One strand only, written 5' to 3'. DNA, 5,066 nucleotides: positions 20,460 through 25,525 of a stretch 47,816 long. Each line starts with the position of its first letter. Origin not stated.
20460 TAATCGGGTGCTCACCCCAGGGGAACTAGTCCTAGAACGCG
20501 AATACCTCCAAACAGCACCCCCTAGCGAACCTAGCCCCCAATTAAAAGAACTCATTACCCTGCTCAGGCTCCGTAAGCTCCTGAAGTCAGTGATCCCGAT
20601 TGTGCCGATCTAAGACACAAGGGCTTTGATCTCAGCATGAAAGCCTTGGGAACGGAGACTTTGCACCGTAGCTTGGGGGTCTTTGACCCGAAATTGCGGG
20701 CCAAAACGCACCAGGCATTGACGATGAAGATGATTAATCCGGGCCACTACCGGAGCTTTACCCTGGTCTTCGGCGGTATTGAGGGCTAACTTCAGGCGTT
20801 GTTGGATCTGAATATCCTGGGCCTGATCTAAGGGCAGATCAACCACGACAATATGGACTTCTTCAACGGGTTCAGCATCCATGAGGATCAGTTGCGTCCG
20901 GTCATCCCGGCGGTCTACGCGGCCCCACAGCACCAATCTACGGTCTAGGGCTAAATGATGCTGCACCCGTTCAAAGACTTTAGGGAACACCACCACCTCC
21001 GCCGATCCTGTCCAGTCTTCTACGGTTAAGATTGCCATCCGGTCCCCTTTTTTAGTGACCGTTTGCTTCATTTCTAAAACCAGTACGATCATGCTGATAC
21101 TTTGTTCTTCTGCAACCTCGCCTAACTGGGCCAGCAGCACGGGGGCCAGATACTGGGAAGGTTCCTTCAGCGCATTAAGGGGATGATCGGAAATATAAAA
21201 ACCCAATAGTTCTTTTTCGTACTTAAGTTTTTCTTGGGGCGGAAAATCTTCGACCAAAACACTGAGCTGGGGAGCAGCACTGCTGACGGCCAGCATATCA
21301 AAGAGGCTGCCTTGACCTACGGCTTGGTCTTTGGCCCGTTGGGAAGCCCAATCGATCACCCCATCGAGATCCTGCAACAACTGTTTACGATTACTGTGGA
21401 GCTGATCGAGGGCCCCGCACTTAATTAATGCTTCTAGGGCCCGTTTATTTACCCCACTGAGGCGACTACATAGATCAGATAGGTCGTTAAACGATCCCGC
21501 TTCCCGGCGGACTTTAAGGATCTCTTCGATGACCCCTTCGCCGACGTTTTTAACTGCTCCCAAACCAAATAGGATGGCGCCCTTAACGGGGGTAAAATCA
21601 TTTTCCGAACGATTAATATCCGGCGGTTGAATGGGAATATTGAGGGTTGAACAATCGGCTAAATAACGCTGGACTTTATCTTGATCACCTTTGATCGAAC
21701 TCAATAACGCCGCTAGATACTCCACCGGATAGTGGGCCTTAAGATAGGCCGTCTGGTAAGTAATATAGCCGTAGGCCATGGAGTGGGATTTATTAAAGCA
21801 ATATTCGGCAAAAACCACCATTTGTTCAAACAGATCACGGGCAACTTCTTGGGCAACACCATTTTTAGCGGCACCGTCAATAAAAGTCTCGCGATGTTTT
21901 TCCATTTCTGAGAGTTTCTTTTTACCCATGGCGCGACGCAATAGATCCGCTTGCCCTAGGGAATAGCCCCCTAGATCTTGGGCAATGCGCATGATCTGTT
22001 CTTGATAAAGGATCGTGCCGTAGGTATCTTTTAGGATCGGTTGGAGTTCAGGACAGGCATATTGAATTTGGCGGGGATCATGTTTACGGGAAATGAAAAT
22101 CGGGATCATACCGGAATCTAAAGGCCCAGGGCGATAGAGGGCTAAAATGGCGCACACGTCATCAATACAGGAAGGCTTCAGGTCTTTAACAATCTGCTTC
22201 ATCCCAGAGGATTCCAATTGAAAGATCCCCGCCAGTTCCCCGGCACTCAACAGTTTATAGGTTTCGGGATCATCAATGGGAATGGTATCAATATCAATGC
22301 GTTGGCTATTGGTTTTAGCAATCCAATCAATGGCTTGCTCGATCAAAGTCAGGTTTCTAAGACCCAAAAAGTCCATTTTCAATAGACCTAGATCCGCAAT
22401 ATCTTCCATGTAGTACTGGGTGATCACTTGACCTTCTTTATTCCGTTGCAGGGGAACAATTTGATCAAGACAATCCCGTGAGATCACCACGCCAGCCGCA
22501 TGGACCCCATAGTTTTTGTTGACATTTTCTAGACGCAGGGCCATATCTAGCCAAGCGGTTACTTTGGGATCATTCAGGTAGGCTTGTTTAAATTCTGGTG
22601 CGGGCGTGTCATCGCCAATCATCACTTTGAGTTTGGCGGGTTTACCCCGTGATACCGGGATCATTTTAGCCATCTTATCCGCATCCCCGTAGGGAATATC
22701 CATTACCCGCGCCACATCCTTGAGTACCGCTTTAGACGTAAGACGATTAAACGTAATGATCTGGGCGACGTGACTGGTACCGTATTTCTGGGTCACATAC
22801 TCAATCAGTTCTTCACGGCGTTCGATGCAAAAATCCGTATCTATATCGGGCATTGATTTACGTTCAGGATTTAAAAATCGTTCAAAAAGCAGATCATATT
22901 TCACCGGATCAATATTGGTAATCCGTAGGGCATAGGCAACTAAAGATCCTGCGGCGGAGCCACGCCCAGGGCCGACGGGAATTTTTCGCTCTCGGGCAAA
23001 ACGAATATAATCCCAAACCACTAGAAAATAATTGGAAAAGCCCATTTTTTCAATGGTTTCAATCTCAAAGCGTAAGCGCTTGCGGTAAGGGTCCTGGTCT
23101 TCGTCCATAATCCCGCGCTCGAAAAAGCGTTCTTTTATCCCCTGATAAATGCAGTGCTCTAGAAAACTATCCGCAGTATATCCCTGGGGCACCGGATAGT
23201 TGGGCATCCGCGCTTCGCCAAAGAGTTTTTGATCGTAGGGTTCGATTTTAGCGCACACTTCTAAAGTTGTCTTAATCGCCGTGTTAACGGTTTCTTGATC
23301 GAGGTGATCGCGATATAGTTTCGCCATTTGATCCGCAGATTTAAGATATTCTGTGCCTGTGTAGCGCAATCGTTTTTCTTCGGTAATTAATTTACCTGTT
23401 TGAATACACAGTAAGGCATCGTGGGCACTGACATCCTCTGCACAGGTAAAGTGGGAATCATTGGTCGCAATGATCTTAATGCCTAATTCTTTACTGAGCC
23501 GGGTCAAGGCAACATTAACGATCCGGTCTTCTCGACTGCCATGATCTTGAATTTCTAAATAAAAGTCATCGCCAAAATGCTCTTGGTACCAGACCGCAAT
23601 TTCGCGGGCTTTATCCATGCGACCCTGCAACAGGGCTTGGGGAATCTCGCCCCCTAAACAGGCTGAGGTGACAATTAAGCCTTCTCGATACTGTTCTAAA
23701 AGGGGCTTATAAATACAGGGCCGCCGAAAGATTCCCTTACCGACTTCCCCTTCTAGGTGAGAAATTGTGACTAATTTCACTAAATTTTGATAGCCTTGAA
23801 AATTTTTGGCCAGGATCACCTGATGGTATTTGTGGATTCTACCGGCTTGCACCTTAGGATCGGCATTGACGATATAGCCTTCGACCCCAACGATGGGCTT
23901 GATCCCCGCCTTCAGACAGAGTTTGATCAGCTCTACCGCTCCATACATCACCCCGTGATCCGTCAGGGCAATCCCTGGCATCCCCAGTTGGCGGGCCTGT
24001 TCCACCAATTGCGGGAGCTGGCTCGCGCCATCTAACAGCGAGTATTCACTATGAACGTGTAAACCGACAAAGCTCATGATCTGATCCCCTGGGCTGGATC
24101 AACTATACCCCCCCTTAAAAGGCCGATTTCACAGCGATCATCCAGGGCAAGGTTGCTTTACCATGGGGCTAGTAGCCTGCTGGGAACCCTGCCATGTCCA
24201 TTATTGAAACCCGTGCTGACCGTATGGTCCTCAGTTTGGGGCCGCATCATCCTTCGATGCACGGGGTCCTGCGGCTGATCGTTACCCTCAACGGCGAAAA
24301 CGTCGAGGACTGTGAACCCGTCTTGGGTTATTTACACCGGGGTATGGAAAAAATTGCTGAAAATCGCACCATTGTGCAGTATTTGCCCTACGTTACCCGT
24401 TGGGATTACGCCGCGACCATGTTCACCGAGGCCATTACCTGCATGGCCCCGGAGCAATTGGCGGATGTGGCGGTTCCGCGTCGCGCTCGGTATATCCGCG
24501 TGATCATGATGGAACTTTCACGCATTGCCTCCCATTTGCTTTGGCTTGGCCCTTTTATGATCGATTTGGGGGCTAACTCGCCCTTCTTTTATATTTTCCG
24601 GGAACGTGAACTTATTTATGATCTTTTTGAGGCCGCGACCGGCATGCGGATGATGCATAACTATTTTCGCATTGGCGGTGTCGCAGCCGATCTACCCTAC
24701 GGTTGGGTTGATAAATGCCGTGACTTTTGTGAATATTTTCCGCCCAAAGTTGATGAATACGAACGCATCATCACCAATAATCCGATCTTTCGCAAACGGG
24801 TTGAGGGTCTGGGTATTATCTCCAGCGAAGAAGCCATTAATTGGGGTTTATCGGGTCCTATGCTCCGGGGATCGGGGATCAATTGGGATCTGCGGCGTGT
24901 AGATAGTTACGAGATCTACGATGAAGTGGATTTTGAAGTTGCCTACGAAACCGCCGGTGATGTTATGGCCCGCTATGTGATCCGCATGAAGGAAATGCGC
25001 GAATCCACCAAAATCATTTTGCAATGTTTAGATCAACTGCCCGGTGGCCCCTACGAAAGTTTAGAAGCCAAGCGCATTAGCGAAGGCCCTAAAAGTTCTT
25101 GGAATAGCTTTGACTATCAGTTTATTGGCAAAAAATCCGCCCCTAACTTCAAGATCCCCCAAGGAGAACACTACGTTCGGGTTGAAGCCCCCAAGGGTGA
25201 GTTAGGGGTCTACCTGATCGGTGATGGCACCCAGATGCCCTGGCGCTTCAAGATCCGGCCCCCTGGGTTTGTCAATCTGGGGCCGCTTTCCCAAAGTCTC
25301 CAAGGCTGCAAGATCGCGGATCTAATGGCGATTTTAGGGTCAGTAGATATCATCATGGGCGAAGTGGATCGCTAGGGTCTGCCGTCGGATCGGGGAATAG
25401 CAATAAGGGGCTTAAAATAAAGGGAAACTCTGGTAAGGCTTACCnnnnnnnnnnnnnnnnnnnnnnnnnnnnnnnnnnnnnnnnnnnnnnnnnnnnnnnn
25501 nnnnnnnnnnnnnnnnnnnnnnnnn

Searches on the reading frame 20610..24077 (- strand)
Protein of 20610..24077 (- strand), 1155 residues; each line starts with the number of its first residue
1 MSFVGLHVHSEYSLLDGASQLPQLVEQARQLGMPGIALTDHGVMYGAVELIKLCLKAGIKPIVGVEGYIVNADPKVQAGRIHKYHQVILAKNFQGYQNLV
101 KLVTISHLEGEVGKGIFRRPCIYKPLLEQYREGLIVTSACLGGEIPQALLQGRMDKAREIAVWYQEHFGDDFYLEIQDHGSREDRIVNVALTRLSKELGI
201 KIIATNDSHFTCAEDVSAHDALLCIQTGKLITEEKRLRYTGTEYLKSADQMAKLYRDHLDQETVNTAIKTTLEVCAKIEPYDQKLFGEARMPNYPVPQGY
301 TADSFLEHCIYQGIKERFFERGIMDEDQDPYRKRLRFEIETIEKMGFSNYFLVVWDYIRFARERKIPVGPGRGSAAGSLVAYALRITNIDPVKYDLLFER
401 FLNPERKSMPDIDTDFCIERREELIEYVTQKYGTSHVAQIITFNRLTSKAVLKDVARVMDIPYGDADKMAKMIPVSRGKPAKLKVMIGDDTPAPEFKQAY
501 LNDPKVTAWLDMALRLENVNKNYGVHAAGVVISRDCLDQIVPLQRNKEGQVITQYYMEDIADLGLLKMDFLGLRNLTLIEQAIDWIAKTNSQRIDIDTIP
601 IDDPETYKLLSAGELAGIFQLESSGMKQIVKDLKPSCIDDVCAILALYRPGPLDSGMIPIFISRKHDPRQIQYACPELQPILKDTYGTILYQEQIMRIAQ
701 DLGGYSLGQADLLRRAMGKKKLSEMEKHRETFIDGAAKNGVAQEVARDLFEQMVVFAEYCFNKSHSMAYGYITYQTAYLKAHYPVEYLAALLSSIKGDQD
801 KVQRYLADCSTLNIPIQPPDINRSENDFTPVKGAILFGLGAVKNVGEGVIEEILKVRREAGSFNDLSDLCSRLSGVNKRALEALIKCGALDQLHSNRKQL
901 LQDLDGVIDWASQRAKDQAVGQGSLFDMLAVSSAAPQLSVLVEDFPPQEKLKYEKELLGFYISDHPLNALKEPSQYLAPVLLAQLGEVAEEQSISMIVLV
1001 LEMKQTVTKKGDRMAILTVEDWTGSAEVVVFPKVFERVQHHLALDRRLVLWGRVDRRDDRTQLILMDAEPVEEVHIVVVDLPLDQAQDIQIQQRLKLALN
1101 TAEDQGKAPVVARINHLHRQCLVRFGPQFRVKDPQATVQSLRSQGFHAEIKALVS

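Call 44: search_protein_families(library=pfam, proteins=[window:20610-24077:-], max_evalue=0.00001)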
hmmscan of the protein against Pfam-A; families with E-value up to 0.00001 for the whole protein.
window:20610-24077:- (1155 aa): 5 families
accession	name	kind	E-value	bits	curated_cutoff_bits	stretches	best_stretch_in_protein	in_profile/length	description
PF07733.18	DNA_pol3_alpha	-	4.6e-96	321.9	23.9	1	305-572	2-260/260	Bacterial DNA polymerase III alpha NTPase domain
PF17657.6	DNA_pol3_finger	-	4.3e-65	218.5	22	1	575-740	1-166/166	Bacterial DNA polymerase III alpha subunit finger domain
PF02811.25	PHP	-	9.4e-52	176.1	26.4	1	6-179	2-164/164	PHP domain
PF14579.12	HHH_6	-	2e-28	98.9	25.6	1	814-900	2-90/90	Helix-hairpin-helix motif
PF01336.31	tRNA_anti-codon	-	8.8e-09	35.6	27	1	1006-1069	11-73/75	OB-fold nucleic acid binding domain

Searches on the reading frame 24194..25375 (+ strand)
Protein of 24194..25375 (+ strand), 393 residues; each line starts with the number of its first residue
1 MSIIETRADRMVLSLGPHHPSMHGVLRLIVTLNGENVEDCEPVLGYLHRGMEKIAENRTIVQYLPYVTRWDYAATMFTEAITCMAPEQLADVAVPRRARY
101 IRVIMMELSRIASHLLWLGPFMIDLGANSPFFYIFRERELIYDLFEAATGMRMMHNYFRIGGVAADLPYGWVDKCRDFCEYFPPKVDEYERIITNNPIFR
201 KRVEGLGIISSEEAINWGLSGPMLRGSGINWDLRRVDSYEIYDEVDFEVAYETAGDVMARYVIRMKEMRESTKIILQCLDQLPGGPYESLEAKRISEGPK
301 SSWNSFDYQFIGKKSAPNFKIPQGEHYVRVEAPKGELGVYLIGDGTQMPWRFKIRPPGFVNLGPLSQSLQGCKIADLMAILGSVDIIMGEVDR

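Call 44: search_protein_families(library=pfam, proteins=[window:24194-25375:+], max_evalue=0.00001)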
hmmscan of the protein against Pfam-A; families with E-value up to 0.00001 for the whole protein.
window:24194-25375:+ (393 aa): 1 family
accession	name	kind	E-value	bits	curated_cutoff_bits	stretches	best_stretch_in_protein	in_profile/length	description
PF00346.24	Complex1_49kDa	-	4.3e-106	354.4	24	1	124-393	1-271/271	Respiratory-chain NADH dehydrogenase, 49 Kd subunit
